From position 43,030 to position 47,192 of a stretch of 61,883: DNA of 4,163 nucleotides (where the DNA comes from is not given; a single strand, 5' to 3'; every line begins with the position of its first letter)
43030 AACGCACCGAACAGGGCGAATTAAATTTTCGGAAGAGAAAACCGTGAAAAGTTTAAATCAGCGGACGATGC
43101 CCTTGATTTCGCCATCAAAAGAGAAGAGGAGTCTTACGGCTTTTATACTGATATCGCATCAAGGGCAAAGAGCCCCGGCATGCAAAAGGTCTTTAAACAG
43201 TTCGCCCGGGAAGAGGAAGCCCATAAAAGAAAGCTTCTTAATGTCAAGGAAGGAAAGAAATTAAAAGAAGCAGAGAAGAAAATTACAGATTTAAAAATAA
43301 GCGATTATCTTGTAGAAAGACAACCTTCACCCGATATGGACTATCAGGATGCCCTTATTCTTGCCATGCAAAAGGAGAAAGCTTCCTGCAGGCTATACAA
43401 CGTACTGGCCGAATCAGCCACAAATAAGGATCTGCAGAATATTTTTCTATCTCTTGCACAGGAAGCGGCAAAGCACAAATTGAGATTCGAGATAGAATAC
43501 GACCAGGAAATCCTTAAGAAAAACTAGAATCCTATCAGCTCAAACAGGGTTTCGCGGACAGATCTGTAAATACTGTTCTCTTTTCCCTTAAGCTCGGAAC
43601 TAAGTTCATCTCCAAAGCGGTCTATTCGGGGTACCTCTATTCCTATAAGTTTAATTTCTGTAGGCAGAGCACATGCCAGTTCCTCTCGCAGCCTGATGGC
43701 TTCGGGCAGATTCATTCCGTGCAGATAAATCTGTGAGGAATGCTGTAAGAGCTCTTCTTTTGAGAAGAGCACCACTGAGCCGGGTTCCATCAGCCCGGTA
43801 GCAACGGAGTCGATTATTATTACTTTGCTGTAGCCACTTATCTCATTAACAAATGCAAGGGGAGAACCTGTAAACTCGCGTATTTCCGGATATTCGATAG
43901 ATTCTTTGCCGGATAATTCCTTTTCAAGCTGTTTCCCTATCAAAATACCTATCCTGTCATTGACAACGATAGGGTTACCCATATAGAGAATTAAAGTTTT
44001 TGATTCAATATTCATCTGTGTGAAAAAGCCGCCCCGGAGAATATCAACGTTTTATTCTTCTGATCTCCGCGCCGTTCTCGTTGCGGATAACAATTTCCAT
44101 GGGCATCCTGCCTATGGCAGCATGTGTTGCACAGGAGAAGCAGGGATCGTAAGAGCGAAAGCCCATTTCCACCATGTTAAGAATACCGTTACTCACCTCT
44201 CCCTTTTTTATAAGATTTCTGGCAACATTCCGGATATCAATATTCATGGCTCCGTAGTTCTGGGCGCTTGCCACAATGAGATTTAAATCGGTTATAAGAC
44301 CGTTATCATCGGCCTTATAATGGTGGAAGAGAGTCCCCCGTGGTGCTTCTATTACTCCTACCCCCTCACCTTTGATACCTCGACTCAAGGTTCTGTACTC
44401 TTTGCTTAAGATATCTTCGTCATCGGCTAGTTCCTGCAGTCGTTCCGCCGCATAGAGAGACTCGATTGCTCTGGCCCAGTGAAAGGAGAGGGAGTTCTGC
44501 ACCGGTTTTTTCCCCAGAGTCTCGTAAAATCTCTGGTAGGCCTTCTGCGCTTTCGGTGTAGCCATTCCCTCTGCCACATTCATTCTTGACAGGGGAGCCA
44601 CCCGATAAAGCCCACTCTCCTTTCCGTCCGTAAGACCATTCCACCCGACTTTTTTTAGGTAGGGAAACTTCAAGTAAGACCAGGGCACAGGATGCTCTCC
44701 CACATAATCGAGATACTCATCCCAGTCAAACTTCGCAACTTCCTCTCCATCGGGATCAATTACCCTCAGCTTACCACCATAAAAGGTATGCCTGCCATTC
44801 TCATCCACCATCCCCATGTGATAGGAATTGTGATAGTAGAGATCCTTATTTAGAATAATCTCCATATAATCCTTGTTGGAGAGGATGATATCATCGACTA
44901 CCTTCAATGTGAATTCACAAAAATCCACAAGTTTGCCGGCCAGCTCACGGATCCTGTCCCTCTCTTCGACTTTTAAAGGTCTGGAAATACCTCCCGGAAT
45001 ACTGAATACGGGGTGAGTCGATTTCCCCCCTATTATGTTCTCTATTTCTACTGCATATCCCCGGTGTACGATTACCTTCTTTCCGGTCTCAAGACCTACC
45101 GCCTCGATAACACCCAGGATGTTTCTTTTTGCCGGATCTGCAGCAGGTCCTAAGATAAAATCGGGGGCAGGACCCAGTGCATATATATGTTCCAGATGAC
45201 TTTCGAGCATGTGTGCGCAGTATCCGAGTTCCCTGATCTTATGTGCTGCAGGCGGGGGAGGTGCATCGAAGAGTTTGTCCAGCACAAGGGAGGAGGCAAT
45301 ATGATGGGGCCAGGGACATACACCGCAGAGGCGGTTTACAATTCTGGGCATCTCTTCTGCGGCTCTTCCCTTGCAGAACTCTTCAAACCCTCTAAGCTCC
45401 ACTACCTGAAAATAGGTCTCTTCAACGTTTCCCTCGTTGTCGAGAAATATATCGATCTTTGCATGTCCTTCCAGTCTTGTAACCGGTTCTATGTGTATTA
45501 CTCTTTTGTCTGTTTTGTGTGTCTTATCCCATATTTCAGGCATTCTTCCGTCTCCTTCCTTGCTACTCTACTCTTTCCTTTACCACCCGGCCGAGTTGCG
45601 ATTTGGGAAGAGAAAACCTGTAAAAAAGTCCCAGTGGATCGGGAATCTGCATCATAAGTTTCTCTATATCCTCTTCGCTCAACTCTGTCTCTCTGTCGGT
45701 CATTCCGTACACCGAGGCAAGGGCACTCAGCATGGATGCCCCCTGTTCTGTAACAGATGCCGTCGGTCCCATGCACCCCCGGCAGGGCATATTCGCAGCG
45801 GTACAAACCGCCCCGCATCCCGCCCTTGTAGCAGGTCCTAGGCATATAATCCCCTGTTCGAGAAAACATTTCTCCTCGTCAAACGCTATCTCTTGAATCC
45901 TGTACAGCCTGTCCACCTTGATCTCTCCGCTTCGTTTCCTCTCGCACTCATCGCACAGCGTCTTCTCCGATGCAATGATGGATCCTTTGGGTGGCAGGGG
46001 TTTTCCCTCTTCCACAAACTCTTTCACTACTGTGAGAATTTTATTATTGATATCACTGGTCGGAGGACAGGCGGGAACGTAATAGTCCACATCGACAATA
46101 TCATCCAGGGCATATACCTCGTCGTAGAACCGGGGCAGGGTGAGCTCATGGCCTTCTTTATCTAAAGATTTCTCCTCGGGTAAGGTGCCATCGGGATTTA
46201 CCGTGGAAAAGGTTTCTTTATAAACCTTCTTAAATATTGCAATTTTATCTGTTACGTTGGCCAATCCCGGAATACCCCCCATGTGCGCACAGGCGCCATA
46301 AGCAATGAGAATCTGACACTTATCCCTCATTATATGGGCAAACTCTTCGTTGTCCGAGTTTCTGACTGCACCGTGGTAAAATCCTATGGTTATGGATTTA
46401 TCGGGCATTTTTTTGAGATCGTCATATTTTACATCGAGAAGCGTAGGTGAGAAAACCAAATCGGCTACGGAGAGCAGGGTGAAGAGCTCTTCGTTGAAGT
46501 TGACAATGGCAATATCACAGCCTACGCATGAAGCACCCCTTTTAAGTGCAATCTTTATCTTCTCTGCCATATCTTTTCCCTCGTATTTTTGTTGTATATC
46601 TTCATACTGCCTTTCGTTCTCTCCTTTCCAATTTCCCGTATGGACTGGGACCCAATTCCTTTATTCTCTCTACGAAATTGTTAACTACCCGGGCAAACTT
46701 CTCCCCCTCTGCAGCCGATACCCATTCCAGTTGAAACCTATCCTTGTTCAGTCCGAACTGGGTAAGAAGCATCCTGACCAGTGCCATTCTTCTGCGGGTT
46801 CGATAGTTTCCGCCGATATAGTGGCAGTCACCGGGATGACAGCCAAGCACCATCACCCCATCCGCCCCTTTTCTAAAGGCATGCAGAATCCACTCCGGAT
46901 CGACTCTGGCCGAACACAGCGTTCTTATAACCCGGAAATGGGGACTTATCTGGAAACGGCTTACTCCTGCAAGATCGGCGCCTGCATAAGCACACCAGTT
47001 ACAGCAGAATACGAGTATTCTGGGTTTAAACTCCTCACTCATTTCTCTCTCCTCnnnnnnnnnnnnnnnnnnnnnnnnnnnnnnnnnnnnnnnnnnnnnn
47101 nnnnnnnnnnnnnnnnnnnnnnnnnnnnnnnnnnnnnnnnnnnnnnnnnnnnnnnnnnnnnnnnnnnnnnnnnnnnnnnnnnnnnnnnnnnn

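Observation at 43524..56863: One 13.3 kb co-directional locus joins an Mvh-type [NiFe] hydrogenase to MetF/MetV through three HdrA cores, two MvhD and an HdrC-like protein, with no HdrB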

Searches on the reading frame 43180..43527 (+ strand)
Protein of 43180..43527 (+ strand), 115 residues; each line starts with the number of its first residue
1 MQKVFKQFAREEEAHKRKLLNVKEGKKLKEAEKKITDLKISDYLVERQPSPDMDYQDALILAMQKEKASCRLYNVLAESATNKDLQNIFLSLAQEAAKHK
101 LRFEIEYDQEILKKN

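Call 56: search_protein_families(library=pfam, proteins=[window:43180-43527:+], max_evalue=0.001)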
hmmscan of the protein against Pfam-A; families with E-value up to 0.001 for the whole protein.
window:43180-43527:+ (115 aa): 1 family
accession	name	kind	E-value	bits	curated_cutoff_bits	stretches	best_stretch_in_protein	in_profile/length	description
PF02915.23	Rubrerythrin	-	3.2e-07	31.2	22.8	1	2-103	32-133/137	Rubrerythrin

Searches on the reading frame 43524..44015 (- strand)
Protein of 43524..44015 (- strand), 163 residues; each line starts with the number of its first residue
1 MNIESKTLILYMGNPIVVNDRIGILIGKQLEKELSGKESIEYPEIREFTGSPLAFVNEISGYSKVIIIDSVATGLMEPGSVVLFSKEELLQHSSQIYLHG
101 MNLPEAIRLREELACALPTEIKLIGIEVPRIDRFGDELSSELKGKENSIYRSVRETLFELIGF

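Call 56: search_protein_families(library=pfam, proteins=[window:43524-44015:-], max_evalue=0.001)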
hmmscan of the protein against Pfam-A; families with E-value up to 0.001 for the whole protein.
window:43524-44015:- (163 aa): 1 family
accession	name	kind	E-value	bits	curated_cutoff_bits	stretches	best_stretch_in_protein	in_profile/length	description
PF01750.23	HycI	-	2.9e-10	40.5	23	1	52-145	26-119/130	Hydrogenase maturation protease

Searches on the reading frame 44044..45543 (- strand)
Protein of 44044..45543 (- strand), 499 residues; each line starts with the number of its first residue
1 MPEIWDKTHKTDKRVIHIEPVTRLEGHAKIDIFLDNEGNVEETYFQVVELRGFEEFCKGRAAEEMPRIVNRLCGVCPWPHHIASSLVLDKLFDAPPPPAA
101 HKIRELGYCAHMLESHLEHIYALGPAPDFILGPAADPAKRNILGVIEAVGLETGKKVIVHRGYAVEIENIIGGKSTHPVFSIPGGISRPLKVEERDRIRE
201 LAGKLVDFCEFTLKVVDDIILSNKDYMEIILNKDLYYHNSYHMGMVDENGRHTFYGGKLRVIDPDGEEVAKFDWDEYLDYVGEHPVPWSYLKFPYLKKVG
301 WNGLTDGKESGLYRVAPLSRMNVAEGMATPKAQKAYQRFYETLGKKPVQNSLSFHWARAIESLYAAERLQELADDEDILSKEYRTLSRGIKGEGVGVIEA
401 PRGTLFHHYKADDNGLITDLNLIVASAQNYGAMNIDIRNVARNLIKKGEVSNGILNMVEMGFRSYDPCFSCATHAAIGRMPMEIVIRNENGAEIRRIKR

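Call 3: search_protein_families(library=pfam, proteins=[window:44044-45543:-], max_evalue=0.01)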
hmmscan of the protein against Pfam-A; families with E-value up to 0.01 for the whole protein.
window:44044-45543:- (499 aa): 1 family
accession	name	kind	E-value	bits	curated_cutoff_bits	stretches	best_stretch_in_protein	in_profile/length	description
PF00374.24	NiFeSe_Hases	-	4.9e-32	112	25.8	2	51-129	1-78/508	Nickel-dependent hydrogenase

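Call 4: search_protein_families(library=ncbifam, proteins=[window:44044-45543:-], max_evalue=0.001)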
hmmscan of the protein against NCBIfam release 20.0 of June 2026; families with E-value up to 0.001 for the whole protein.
window:44044-45543:- (499 aa): 9 families
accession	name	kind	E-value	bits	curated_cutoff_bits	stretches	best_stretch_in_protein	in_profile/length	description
NF041785.2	VhuA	equivalog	2.8e-117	391.8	800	1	16-446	4-418/418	F420-non-reducing hydrogenase Vhu subunit A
NF040828.1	sulfhyd_ShyA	equivalog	2.9e-45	154.9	700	1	16-474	3-411/415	NAD(P)-dependent hydrogenase/sulfhydrogenase 2 subunit alpha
NF033181.1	NiFeSe_hydrog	equivalog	3.7e-44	151.5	600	2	16-136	4-122/507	nickel-dependent hydrogenase large subunit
TIGR03295.1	frhA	equivalog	2.8e-42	145.1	392.5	1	14-477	3-398/412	coenzyme F420 hydrogenase subunit alpha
NF045518.1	H2_NiFeSe_large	exception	5.1e-40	137.7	780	1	15-475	3-481/485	NiFeSe hydrogenase large subunit HysA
NF040832.1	sulfhyd_HydA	equivalog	1.4e-28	100.2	880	1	16-475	5-423/426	NADPH-dependent hydrogenase/sulfhydrogenase 1 subunit alpha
NF007778.0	PRK10467.1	equivalog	1.4e-23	83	969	2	14-124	3-112/567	hydrogenase 2 large subunit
NF007550.0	PRK10170.1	equivalog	1.1e-15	57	1101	1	13-124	16-127/597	Ni/Fe-hydrogenase large subunit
NF041786.2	VhuU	equivalog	2e-09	37.1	70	1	451-477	4-30/45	F420-non-reducing hydrogenase selenoprotein subunit VhuU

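Call 8: search_solved_structures(query=window:44044-45543:-, max_evalue=0.00001)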
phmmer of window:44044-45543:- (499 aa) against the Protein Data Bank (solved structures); distinct sequences matched with E-value up to 0.00001: 68 (the best 60 are shown).
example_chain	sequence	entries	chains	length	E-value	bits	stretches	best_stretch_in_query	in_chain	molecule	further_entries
5odc_F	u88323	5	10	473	5e-114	385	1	16-478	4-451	Methyl-viologen reducing hydrogenase subunit A | Methyl-viologen reducing hydrogenase, subunit A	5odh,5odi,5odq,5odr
7t2r_D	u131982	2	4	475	1.8e-111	376.6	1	16-497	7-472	NiFe hydrogenase large subunit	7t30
9sfi_g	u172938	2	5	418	1e-106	360.9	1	16-442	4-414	Coenzyme F420-reducing hydrogenase, alpha subunit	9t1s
9sw2_F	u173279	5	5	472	3.4e-102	346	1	17-484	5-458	F420-non-reducing hydrogenase subunit A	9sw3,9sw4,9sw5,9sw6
5xf9_D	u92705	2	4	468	4.1e-88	299.5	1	14-474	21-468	NAD-reducing hydrogenase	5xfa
5jsu_B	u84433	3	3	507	2.2e-32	115.6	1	11-476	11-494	Periplasmic [NiFeSe] hydrogenase, large subunit, selenocysteine-containing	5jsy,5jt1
5jsh_B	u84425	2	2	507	7.1e-31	110.7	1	11-476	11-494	Periplasmic [NiFeSe] hydrogenase, large subunit, selenocysteine-containing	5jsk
6ruc_B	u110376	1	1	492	1e-30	110.2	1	11-474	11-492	Periplasmic [NiFeSe] hydrogenase, large subunit, selenocysteine-containing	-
6rtp_B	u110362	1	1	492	1.4e-30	109.7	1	11-474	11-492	Periplasmic [NiFeSe] hydrogenase, large subunit, selenocysteine-containing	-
6z8m_B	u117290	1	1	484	1.4e-30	109.7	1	11-474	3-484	Periplasmic [NiFeSe] hydrogenase, large subunit, selenocysteine-containing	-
3zfs_A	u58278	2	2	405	1.7e-30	109.4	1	16-131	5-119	F420-REDUCING HYDROGENASE, SUBUNIT ALPHA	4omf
6ru9_B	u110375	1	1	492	2.6e-30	108.8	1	11-474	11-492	Periplasmic [NiFeSe] hydrogenase, large subunit, selenocysteine-containing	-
6z8o_B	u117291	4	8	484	3.7e-30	108.3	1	11-474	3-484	Periplasmic [NiFeSe] hydrogenase, large subunit, selenocysteine-containing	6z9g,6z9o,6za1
2wpn_B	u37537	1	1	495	4.3e-30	108.1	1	11-474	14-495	PERIPLASMIC [NIFESE] HYDROGENASE, LARGE SUBUNIT, SELENOCYSTEINE-CONTAINING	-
3ze6_B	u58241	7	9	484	5.1e-30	107.9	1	11-474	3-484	PERIPLASMIC [NIFESE] HYDROGENASE, LARGE SUBUNIT, SELENOCYS SELENOCYSTEINE-CONTAINING | PERIPLASMIC [NIFESE] HYDROGENASE, LARGE SUBUNIT, SELENOCYSTEINE-CONTAININ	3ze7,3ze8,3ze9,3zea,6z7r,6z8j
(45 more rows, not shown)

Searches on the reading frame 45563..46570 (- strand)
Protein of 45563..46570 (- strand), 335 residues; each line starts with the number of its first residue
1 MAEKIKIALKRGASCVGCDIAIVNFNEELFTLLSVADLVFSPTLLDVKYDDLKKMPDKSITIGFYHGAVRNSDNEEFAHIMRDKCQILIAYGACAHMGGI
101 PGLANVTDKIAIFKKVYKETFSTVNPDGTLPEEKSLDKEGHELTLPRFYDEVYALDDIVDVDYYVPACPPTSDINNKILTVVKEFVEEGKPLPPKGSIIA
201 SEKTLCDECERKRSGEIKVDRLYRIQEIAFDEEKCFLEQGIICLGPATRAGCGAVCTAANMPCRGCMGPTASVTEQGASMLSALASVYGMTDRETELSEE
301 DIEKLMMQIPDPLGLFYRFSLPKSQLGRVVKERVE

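Call 3: search_protein_families(library=pfam, proteins=[window:45563-46570:-], max_evalue=0.01)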
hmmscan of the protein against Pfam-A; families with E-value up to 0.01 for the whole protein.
window:45563-46570:- (335 aa): 1 family
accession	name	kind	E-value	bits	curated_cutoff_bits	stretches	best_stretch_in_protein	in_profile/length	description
PF01058.29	Oxidored_q6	-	3.4e-19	69.3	27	1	15-173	1-119/128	NADH ubiquinone oxidoreductase, 20 Kd subunit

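Call 4: search_protein_families(library=ncbifam, proteins=[window:45563-46570:-], max_evalue=0.001)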
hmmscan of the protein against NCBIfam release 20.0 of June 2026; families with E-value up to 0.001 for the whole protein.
window:45563-46570:- (335 aa): 6 families
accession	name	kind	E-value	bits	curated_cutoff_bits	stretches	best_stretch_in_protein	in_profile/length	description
NF045875.1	F420_non_VhuG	exception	1e-59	202.1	450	1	1-325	1-280/286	F420-non-reducing hydrogenase subunit VhuG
NF040836.1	sulfhyd_HydD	equivalog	3.2e-19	69.1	500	2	3-138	4-132/261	NADPH-dependent hydrogenase/sulfhydrogenase 1 subunit delta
TIGR03294.1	FrhG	equivalog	4.4e-15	56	245.5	1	5-103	2-96/228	coenzyme F420 hydrogenase subunit gamma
NF040831.1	sulfhyd_ShyD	equivalog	3.4e-12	46.5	460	1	229-275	165-212/240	NAD(P)-dependent hydrogenase/sulfhydrogenase 2 subunit delta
NF005012.1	PRK06411.1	subfamily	0.00013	21.5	116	0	149-187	121-159/166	NADH-quinone oxidoreductase subunit NuoB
TIGR01957.1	nuoB_fam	subfamily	0.00031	20.6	142.7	0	149-181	105-137/145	NADH-quinone oxidoreductase subunit B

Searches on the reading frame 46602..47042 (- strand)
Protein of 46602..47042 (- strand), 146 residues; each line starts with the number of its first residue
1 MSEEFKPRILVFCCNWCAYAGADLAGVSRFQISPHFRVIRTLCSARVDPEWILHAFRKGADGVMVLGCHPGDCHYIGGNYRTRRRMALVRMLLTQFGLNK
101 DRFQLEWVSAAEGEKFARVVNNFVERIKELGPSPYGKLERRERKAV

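Call 3: search_protein_families(library=pfam, proteins=[window:46602-47042:-], max_evalue=0.01)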
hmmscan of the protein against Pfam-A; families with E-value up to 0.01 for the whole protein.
window:46602-47042:- (146 aa): 1 family
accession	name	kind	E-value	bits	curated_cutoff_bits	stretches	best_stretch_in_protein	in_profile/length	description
PF02662.21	FlpD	-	1e-56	190.7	22.3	1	9-131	1-123/123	Methyl-viologen-reducing hydrogenase, delta subunit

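Call 4: search_protein_families(library=ncbifam, proteins=[window:46602-47042:-], max_evalue=0.001)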
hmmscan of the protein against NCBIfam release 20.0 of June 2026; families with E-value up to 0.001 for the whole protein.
window:46602-47042:- (146 aa): 3 families
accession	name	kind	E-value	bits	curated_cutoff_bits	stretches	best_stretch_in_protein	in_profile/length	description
NF040770.1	hetero_SS_HdrA2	exception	2.5e-53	181.3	1100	1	4-132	645-773/777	CoB-CoM heterodisulfide reductase HdrA2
NF045873.1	F420_non_VhuD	exception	4.1e-38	130.5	215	1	7-135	2-130/132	F420-non-reducing hydrogenase iron-sulfur subunit VhuD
NF041891.1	hdrA_Methbact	equivalog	6.6e-12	44.5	1300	1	7-129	644-760/762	ferredoxin:CoB-CoM heterodisulfide reductase subunit HdrA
